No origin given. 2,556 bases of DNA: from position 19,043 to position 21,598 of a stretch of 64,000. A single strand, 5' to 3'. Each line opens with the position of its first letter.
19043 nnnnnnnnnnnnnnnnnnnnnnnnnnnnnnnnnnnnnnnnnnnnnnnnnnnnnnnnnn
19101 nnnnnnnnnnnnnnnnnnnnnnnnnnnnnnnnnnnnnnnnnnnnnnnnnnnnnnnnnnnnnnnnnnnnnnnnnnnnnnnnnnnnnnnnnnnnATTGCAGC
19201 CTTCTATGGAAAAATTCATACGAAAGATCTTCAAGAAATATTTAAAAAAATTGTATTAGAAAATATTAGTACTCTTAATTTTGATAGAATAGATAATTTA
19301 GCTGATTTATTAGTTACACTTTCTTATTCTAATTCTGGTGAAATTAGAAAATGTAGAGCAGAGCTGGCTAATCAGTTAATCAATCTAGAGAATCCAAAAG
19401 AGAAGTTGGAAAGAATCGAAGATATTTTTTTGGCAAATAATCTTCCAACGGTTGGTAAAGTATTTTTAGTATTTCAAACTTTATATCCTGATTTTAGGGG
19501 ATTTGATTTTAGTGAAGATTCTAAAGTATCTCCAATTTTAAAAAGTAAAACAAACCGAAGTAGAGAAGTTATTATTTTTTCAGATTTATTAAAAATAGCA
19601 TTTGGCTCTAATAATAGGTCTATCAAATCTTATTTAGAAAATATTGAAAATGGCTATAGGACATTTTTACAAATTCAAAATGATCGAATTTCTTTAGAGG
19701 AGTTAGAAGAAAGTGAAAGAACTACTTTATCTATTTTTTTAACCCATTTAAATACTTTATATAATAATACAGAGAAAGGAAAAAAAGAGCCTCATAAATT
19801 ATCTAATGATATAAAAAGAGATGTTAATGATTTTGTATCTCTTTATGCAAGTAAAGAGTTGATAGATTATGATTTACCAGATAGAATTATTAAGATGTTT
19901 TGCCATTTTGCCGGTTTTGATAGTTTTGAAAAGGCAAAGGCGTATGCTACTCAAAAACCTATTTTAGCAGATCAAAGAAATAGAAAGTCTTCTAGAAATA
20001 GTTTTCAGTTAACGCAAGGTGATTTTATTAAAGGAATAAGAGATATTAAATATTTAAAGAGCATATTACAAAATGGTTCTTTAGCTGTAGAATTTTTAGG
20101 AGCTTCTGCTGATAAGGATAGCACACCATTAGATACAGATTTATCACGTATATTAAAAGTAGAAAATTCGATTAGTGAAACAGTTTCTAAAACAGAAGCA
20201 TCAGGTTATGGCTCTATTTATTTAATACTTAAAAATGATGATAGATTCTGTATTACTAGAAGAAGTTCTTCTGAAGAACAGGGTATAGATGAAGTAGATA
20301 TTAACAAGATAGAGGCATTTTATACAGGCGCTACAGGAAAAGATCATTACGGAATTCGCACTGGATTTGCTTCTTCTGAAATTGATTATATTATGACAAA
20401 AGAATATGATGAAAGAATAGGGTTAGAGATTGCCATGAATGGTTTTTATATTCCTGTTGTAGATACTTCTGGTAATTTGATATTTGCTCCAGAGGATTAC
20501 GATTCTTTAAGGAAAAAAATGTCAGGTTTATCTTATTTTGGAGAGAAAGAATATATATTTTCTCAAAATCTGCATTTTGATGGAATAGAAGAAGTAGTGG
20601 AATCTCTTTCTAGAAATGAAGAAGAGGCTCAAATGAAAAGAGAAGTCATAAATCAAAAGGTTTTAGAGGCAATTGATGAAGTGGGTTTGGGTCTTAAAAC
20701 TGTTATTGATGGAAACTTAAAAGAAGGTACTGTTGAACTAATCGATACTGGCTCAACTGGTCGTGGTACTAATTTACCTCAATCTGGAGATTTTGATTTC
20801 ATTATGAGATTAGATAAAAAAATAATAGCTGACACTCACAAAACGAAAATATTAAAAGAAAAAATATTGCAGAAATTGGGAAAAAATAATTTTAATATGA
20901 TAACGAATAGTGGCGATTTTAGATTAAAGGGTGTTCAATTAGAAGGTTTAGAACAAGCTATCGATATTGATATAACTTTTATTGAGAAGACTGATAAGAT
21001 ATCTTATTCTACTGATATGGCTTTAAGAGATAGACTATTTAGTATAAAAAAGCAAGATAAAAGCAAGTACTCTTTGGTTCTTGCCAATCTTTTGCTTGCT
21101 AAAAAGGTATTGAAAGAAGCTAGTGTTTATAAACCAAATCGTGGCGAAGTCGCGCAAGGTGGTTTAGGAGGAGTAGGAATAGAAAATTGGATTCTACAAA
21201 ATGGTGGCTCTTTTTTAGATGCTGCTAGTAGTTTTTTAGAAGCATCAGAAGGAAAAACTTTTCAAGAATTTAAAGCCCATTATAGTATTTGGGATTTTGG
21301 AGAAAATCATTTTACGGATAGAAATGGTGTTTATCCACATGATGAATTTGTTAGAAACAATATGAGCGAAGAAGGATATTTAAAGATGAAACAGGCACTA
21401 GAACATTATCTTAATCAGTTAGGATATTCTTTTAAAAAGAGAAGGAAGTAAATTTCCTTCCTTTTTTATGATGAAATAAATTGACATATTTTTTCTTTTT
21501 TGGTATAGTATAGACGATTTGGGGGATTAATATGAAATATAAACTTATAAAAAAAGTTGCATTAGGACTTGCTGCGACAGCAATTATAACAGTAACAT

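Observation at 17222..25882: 1412-aa protein with a C-terminal cGAS/DncV/OAS-like nucleotidyltransferase domain, followed by a lipoprotein and a repeat-bearing transglutaminase-like protein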

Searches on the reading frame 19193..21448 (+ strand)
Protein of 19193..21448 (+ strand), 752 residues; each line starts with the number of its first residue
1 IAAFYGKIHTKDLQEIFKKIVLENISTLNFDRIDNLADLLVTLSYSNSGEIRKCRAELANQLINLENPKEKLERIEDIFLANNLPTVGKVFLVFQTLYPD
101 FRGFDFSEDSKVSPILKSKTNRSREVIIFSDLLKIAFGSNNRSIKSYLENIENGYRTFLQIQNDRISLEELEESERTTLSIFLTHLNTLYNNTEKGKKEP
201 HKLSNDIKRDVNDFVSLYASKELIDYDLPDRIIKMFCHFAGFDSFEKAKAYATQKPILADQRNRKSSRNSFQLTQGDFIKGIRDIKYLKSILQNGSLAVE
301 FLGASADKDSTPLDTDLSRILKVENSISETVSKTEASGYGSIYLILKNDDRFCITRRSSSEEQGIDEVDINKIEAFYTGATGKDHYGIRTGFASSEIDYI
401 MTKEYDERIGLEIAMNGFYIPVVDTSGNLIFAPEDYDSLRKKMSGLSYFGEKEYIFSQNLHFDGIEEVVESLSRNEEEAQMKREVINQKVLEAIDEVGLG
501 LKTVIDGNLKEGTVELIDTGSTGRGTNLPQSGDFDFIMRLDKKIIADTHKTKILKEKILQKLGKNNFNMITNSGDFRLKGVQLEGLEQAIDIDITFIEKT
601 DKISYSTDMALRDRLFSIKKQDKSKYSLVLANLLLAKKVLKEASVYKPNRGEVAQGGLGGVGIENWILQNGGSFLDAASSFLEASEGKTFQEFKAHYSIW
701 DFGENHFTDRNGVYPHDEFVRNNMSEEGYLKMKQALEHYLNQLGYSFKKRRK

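Call 34: predict_structure(alignment_id=A2)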
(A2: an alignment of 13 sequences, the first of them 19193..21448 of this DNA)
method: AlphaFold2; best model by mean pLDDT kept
length: 752 residues; sequences in the alignment: 13
mean_pLDDT: 85.4   pTM: 0.87
mean pLDDT of the five models: 85.4, 85.3, 84.4, 83.7, 81.2
residues with pLDDT >= 90: 327; 70-90: 347; 50-70: 54; < 50: 24
segments of 3 or more residues with pLDDT < 50: 221-223, 303-313, 649-652, 747-752
pLDDT, mean of each block of 10 residues (from residue 1): 84 90 83 88 85 83 86 88 85 89 78 83 91 93 92 94 89 87 92 89 89 84 67 91 93 94 94 93 87 83 41 69 90 86 91 81 59 81 82 95 91 96 95 96 93 93 89 88 91 89 71 85 82 86 85 90 72 75 87 87 82 94 95 94 71 68 95 96 94 92 73 80 89 93 60 27
secondary structure, 60 per line:
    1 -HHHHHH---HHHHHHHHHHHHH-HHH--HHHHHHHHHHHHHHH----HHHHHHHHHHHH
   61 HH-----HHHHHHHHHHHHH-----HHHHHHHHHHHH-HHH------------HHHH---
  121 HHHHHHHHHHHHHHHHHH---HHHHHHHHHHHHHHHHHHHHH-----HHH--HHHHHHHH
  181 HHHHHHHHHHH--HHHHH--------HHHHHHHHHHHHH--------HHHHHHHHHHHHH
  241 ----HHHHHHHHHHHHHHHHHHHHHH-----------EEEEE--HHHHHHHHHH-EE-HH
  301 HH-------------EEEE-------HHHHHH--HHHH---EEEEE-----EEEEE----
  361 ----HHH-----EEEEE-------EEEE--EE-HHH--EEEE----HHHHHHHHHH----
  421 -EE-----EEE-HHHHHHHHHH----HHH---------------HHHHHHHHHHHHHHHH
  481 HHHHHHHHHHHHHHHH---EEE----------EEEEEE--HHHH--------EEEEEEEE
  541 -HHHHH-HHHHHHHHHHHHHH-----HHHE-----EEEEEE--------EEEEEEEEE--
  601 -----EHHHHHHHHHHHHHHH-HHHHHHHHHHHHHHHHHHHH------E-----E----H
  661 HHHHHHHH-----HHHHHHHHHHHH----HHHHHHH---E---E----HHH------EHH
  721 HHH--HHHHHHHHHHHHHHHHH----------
elements in order (helices of 4 or more, strands of 3 or more residues): H2-7 H11-23 H30-44 H49-62 H68-80 H86-97 H114-117 H121-138 H142-162 H173-191 H194-198 H207-219 H228-240 H245-266 E278-282 H285-294 H299-302 E316-319 H327-332 H335-338 E342-346 E352-356 E373-377 E385-388 E399-402 H407-416 E429-431 H433-442 H465-496 E500-502 E513-518 H521-524 E533-540 H542-546 H548-561 E576-581 E590-598 H607-621 H623-642 H660-668 H674-685 H690-696 H719-723 H726-742
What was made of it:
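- Checked: In the AF2 model the GS sits after strand 1173-1178, D1193/D1195 lie on strand 1193-1200, and D1253 lies on strand 1250-1258 (call 34).
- AF2 model of aa 661-1412: pLDDT 85.4, pTM 0.87 (call 34).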

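Call 36: fold_search(model_id=the predicted structure, library=pdb)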
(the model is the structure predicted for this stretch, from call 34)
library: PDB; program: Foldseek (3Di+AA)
matches with E <= 10: 159; with E <= 0.001: 1
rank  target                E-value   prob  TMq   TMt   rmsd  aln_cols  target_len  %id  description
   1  1r89                  6.1e-04  1.00  0.22  0.35   7.2       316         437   16  Crystal Structures of an Archaeal Class I CCA-Adding Enzyme and Its Nucleotide Complexes (released 2003-12-16)
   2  1ueu                  2.1e-03  1.00  0.22  0.36   7.3       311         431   15  Divergent evolutions of trinucleotide polymerization revealed by an archaeal CCA-adding enzyme structure (released 2003-12-02)
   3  4fhx                  5.5e-03  1.00  0.21  0.44  10.1       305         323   14  Crystal structures of the Cid1 poly (U) polymerase reveal the mechanism for UTP selectivity - H336N mutant bound to MgAT (released 2012-08-29)
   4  2q0g_B                6.6e-03  1.00  0.23  0.47   7.8       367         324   14  Terminal uridylyl transferase 4 from Trypanosoma brucei with bound UPU (released 2007-08-28)
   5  4e8f_A                8.2e-03  1.00  0.25  0.52   6.8       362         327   13  Structural Basis for the Activity of a Cytoplasmic RNA Terminal U-transferase (released 2012-07-04)
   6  4fh3                  9.0e-03  1.00  0.21  0.44  10.0       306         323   15  Crystal structures of the Cid1 poly (U) polymerase reveal the mechanism for UTP selectivity (released 2012-08-29)
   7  2ikf_B                9.4e-03  1.00  0.18  0.37  10.5       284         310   16  Terminal uridylyl transferase 4 from Trypanosoma brucei with bound UTP (released 2007-02-20)
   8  4ud5_B                1.4e-02  1.00  0.26  0.52   7.0       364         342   13  Structural Plasticity of Cid1 Provides a Basis for its RNA Terminal Uridylyl Transferase Activity (released 2015-03-18)
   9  2q0c_A                1.5e-02  0.98  0.16  0.32  12.4       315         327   14  Terminal uridylyl transferase 4 from Trypanosoma brucei with bound CTP (released 2007-08-28)
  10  4nku_A                1.9e-02  1.00  0.20  0.41  10.6       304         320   14  Structure of Cid1 in complex with its short product ApU (released 2013-12-18)
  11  6u7b_A                2.0e-02  1.00  0.24  0.49   7.0       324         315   14  Structure of E. coli MS115-1 CdnC:HORMA-deltaN complex (released 2019-12-25)
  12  6p8v_G                2.0e-02  1.00  0.24  0.48   7.7       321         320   14  Structure of E. coli MS115-1 HORMA:CdnC:Trip13 complex (released 2019-12-25)
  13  6e0o_A                2.2e-02  0.99  0.18  0.42  12.7       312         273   14  Structure of Elizabethkingia meningoseptica CdnE cyclic dinucleotide synthase with pppA[3'-5']pA (released 2019-02-20)
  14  6e0m                  2.7e-02  0.99  0.17  0.39   9.5       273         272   16  Structure of Elizabethkingia meningoseptica CdnE cyclic dinucleotide synthase (released 2019-02-20)
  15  4x4p_C                2.8e-02  1.00  0.23  0.38   6.7       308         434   16  Crystal structure of the A.fulgidus CCA-adding enzyme in complex with a G70A arginyl-tRNA minihelix ending in CCAC (released 2015-02-11)
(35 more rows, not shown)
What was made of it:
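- Foldseek against PDB: top hit 1r89 (class I CCA-adding enzyme), E 6e-4, followed by Cid1, TbTUT4 and CdnC/E/D (call 36).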

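Call 39: search_protein_families(library=pfam, alignment_id=A3, max_evalue=1)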
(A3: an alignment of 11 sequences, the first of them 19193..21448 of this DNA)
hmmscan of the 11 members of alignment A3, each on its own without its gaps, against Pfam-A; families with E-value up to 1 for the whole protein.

A. member 1, window:19193-21448:+ (752 aa): 5 families
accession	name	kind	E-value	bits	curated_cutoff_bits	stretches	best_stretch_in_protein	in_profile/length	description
PF01909.29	NTP_transf_2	-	0.02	15.7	21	1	513-553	14-55/93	Nucleotidyltransferase domain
PF18144.7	SMODS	-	0.06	14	26.5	1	508-564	41-98/164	Second Messenger Oligonucleotide or Dinucleotide Synthetase domain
PF09061.11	Stirrup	-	0.14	12.8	26.6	1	148-195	21-68/79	Stirrup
PF12850.12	Metallophos_2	-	0.28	11.6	27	1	544-590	5-46/154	Calcineurin-like phosphoesterase superfamily domain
PF01806.23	Paramyxo_P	-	0.28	11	27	0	11-75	30-92/248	Paramyxovirinae P phosphoprotein C-terminal region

B. families by the number of members that match (of 11 scanned): 11 families
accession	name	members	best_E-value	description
PF01909.29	NTP_transf_2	4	0.0035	Nucleotidyltransferase domain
PF18144.7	SMODS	2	0.041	Second Messenger Oligonucleotide or Dinucleotide Synthetase domain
PF05596.16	Taeniidae_ag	1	0.011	Taeniidae antigen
PF22600.2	MTPAP-like_central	1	0.031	Poly(A) RNA polymerase, mitochondrial-like, central palm domain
PF05952.17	ComX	1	0.088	Bacillus competence pheromone ComX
PF09061.11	Stirrup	1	0.14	Stirrup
PF02996.22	Prefoldin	1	0.23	Prefoldin subunit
PF12850.12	Metallophos_2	1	0.28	Calcineurin-like phosphoesterase superfamily domain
PF01806.23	Paramyxo_P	1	0.28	Paramyxovirinae P phosphoprotein C-terminal region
PF19732.4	SpoIIE_N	1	0.31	Stage II sporulation protein E N-terminal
PF18257.6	DsbG_N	1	0.41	Disulfide isomerase DsbG N-terminal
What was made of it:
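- On Cid1-like TUTase / non-canonical PAP: MTPAP-like_central E 0.031 in 1 of 11 members (call 39).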

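Call 40: search_solved_structures(query=A3, max_evalue=10, show_alignments=3)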
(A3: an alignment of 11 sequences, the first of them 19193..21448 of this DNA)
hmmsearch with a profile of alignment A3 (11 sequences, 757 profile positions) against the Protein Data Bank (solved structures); distinct sequences matched with E-value up to 10: 4.
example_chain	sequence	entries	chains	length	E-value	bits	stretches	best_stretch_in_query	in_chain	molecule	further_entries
8f53_A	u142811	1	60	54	0.13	13.8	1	250-299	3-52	RC_I_2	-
2aff_A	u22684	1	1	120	0.71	11.4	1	265-305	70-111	Antigen KI-67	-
1r21_A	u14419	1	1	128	0.82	11.2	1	265-305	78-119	Antigen Ki-67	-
5cwf_A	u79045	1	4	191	2.2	9.8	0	19-68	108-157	Designed helical repeat protein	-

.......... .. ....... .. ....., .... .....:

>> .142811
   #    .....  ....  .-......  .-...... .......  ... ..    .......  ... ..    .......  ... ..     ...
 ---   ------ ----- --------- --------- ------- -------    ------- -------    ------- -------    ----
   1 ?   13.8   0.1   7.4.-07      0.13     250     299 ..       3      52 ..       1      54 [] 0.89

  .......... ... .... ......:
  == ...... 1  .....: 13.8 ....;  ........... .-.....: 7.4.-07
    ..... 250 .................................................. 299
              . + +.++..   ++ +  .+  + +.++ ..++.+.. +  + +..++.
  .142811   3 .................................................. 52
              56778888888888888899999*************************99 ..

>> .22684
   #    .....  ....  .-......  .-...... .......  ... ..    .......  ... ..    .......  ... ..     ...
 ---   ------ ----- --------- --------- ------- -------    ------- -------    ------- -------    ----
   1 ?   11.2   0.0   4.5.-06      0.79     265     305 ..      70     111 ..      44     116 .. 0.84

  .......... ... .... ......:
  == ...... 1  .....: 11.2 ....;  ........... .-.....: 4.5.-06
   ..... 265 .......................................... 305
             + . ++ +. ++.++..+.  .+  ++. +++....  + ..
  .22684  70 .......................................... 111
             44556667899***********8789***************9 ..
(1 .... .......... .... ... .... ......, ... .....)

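Call 57: search_protein_representatives(alignment_id=A3)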
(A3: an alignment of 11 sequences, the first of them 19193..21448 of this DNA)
Query: 11 sequences, 757 profile positions. Proteins with E-value up to 0.001 (for the whole library): 1312; up to 1e-10: 1118; up to 1e-30: 859. The best 150 are listed.
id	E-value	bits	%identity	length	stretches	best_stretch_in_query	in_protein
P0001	0.0e+00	1163.2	-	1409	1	2-755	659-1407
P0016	0.0e+00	1026.2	-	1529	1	1-755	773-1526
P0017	0.0e+00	1014.2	-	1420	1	4-753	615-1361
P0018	1.2e-298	1009.3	-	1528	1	1-754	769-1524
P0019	1.9e-296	1002.0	-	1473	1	2-750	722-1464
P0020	9.0e-293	989.8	-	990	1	5-755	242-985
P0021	3.5e-292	987.9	-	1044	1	3-752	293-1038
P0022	1.0e-291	986.3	-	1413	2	3-751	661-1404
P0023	3.2e-290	981.4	-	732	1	27-753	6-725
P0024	8.3e-289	976.7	-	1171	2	11-753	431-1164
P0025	5.8e-288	974.0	-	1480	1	7-746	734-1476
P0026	2.5e-287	971.9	-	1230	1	2-754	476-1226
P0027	3.0e-283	958.4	-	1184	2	15-754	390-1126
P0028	5.9e-283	957.4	-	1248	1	8-754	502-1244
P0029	6.8e-283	957.2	-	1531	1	4-751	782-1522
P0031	2.6e-280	948.7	-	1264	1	6-753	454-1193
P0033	5.4e-280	947.6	-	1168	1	2-752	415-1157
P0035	1.8e-279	945.8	-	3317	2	2-750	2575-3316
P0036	7.5e-279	943.8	-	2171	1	3-747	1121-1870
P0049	1.3e-269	913.3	-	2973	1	11-749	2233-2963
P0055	4.8e-266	901.5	-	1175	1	6-753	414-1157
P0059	6.3e-264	894.5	-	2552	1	2-749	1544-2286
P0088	4.1e-250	848.8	-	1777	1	2-748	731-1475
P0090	2.6e-249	846.1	-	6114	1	2-752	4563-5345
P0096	6.8e-248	841.5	-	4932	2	2-752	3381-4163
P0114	1.0e-236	804.5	-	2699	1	12-750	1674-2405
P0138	2.5e-226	770.1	-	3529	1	12-749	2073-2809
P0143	2.5e-225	766.8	-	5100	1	3-748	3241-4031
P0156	5.5e-220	749.2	-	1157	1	4-751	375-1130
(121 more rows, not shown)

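Call 58: search_protein_families(library=pfam, proteins=[P0096, P0138], max_evalue=0.001)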
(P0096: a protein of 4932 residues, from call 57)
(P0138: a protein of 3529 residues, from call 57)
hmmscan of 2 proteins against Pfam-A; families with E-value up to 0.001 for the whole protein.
P0096 (4932 aa): 2 families
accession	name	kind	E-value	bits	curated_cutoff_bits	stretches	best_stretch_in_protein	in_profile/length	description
PF01841.26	Transglut_core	-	6e-10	39.8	23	1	220-321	13-104/108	Transglutaminase-like superfamily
PF03711.20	OKR_DC_1_C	-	0.00067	20.4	24.2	0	380-444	11-80/132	Orn/Lys/Arg decarboxylase, C-terminal domain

P0138 (3529 aa): 1 family
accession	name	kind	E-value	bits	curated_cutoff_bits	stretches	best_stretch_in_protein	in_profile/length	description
PF01909.29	NTP_transf_2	-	1.5e-05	25.7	21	1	2571-2625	11-66/93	Nucleotidyltransferase domain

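Call 59: search_protein_families(library=pfam, proteins=[P0035, P0049, P0059], max_evalue=0.001)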
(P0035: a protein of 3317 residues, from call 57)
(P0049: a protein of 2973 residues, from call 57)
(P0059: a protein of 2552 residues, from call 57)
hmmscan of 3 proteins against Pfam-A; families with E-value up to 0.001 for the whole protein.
P0035 (3317 aa): 0 families

P0049 (2973 aa): 0 families

P0059 (2552 aa): 0 families

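Call 60: list_cluster_members(proteins=[P0016, P0017, P0019, P0035, P0049, P0090, P0096, P0143, P0138, P0059])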
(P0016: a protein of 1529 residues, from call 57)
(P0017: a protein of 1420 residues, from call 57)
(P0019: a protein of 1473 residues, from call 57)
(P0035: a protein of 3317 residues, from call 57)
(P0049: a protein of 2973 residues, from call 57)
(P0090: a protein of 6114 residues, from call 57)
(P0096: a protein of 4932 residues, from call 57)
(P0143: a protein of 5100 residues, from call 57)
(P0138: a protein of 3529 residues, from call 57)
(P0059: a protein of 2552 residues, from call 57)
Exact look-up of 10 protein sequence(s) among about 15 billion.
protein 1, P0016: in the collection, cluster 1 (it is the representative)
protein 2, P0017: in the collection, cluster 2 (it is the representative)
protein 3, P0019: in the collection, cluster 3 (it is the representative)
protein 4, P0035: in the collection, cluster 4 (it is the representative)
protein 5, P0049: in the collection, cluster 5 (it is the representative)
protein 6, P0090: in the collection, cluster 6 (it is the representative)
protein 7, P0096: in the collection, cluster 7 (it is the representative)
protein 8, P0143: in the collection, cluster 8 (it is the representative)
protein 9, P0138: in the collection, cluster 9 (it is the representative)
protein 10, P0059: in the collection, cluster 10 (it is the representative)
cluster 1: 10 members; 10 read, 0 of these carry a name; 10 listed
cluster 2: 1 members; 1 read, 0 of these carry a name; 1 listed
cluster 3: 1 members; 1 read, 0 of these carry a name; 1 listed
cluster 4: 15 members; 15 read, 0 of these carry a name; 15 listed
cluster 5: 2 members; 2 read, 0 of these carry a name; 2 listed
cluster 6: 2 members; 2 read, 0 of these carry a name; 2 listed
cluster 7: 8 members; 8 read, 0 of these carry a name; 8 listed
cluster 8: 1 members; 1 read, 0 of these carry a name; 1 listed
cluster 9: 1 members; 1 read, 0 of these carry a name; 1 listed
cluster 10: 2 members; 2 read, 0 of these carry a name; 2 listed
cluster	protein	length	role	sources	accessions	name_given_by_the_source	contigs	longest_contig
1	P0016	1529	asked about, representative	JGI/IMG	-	-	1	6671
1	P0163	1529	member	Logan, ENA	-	-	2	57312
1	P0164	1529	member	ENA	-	-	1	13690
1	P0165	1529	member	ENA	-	-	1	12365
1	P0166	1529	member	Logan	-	-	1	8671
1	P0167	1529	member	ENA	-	-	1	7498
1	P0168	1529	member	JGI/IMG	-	-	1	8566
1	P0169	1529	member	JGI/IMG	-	-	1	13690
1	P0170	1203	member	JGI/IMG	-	-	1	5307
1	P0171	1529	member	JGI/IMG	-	-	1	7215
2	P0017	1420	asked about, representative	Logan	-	-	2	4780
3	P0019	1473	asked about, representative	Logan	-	-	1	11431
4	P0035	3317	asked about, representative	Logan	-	-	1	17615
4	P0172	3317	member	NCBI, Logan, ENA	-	-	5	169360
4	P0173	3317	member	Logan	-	-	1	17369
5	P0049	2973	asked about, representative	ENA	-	-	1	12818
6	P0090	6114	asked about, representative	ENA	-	-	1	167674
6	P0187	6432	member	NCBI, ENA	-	-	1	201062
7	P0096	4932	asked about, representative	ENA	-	-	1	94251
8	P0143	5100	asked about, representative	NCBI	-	-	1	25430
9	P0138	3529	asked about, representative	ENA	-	-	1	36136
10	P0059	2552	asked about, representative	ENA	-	-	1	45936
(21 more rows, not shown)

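Call 67: find_related_loci(query=A3, collection=viral_contigs, flank=5000)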
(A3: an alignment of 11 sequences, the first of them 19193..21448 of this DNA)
Query A3 (752 aa) in viral_contigs; peptide patterns used: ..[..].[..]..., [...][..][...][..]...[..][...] (x = any residue, [..] = any of these).
23 stretches matched a pattern, but none encodes a relative of the query by tblastn (E <= 1e-3).
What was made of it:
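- Closest known: Multi-enzyme 'polyvalent' proteins of phages and conjugative elements. Different: Not found in IMG/VR viral contigs (call 67).
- Tried and rejected: The viral-contig scan was negative (call 67).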

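Call 68: find_homologous_proteins(query=A3, max_evalue=1e-10)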
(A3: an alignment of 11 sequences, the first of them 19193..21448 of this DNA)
Query A3 (11 sequences) (752 aa, profile of the alignment): 824 proteins with E <= 1e-10 among 8000 candidates; the best 120 are listed.
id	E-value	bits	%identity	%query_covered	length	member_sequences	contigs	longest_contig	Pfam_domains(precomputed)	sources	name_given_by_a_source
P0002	0.0e+0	1170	85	99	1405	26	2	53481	-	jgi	-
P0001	0.0e+0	1163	99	100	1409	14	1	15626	-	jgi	-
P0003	0.0e+0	1143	75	99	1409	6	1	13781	-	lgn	-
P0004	0.0e+0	1122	74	99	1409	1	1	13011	-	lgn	-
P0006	0.0e+0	1111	52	99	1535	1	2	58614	-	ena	-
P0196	0.0e+0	1086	52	99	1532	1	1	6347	-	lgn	-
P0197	0.0e+0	1068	53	99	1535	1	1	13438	-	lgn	-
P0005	0.0e+0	1058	52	99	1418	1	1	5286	-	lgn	-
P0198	0.0e+0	1037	60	99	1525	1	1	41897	-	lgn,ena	-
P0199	0.0e+0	1036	53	98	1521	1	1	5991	-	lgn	-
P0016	0.0e+0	1026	58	98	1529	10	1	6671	-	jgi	-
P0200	0.0e+0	1023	57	98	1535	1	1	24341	-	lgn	-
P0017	0.0e+0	1014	57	97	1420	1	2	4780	-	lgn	-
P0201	0.0e+0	1012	53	99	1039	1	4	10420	-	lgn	-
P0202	0.0e+0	1012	54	99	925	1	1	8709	-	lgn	-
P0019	5.9e-296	1002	52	99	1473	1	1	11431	-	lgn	-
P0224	1.2e-294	998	53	98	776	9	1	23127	PF18735.7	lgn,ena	-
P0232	8.2e-294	995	55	98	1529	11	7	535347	-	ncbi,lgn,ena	-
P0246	6.8e-293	992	53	99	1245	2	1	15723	PF13475.12,PF09030.16,PF12399.15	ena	-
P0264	1.2e-291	988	53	99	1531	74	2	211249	-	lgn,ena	-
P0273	3.4e-291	986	54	99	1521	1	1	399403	-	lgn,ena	-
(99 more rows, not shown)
